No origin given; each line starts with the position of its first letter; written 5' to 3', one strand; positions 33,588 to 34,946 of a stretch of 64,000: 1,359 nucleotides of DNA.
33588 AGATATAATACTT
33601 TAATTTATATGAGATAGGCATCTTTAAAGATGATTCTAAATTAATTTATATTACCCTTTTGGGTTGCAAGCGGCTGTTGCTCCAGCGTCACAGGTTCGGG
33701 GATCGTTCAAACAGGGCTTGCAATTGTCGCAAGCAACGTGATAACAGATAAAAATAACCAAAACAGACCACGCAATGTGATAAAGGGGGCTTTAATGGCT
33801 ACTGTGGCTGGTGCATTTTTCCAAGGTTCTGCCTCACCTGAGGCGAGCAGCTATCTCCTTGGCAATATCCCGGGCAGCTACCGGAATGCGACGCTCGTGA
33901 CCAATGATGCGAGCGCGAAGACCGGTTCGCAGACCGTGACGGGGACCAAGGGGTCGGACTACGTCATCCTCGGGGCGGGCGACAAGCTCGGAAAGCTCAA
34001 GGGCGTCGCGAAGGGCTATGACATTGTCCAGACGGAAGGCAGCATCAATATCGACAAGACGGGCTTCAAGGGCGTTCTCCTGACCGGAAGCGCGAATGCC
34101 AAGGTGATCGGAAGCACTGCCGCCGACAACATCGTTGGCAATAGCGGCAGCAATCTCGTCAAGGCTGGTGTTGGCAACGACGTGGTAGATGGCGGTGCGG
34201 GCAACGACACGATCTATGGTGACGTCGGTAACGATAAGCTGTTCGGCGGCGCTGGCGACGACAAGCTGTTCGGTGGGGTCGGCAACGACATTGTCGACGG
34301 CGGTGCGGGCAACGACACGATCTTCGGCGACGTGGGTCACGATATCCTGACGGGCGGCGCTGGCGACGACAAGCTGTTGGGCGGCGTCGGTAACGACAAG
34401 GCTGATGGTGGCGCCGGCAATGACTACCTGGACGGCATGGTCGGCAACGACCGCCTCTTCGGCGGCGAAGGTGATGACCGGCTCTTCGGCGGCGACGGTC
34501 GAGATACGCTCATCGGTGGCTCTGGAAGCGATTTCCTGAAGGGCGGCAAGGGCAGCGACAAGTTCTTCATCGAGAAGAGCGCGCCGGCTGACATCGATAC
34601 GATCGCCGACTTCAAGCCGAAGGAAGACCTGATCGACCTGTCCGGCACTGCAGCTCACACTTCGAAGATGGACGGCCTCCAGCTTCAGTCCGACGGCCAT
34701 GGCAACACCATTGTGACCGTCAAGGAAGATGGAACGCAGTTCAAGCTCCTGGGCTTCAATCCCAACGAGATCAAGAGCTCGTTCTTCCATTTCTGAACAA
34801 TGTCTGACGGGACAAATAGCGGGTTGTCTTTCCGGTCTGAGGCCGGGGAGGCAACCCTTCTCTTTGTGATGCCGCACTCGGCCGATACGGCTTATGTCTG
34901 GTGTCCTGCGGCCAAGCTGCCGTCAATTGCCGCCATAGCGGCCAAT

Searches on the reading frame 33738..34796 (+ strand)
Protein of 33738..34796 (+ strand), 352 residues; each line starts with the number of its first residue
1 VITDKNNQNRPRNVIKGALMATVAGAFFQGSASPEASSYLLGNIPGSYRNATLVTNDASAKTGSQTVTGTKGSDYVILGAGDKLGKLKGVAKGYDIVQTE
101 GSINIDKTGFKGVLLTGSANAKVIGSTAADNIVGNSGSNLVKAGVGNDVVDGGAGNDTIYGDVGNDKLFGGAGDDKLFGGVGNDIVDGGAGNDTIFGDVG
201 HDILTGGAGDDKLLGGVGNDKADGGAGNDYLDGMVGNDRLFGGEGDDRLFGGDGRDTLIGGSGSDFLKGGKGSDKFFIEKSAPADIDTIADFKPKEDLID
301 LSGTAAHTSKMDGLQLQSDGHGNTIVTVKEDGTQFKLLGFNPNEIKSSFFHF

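Call 7: search_protein_families(library=pfam, proteins=[window:33738-34796:+], max_evalue=0.01)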
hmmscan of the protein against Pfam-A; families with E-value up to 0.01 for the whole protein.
window:33738-34796:+ (352 aa): 1 family
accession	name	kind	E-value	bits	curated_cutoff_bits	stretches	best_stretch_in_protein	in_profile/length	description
PF00353.25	HemolysinCabind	-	4.2e-48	161.3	23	7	160-195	1-36/36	RTX calcium-binding nonapeptide repeat (4 copies)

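Call 8: search_protein_families(library=ncbifam, proteins=[window:33738-34796:+], max_evalue=0.01)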
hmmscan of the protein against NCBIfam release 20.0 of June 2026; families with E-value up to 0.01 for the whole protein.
window:33738-34796:+ (352 aa): 8 families
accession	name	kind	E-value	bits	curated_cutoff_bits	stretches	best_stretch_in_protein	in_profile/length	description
NF033943.0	RTX_toxin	subfamily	4.7e-42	144.2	1000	3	179-304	692-825/930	RTX family hemolysin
NF033203.1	entero_EhxA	exception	5e-35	120.9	2000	2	113-238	704-829/997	enterohemolysin EhxA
NF046115.1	Ca_rpt_SMc04171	equivalog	1.8e-27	96.7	625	1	199-312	412-528/574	SMc04171 family calcium-binding repeat protein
NF053766.1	ZapA_metallo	exception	1.7e-20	73.5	940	3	217-308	328-422/483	ZapA family metalloprotease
NF035945.1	Zn_serralysin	subfamily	1.7e-19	70.3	500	6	233-317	324-411/462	serralysin family metalloprotease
NF050046.1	PueAB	exception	4.4e-13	48.5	670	3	240-346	508-609/616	polyurethane esterase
NF052454.1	BtaGlycanEglC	equivalog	8.2e-10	38.2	700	1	240-305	103-165/459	endo-1,3-1,4-beta-glycanase EglC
NF051884.1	ProteaseSapA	equivalog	0.0013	17.4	1200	0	117-158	318-359/644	protease SapA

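Call 50: list_cluster_members(proteins=[P0001, window:33795-34793:+, window:39856-40116:+])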
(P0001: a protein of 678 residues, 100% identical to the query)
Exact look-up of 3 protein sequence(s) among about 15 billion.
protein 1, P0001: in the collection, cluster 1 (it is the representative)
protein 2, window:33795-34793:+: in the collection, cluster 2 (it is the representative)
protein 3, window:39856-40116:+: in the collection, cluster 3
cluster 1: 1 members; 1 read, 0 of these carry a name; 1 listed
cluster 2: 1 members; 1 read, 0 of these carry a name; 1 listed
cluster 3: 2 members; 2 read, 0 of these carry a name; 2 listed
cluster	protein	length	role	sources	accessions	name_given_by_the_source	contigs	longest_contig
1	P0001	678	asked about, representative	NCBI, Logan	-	-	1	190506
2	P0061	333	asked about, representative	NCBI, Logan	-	-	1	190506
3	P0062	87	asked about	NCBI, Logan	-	-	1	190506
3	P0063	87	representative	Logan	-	-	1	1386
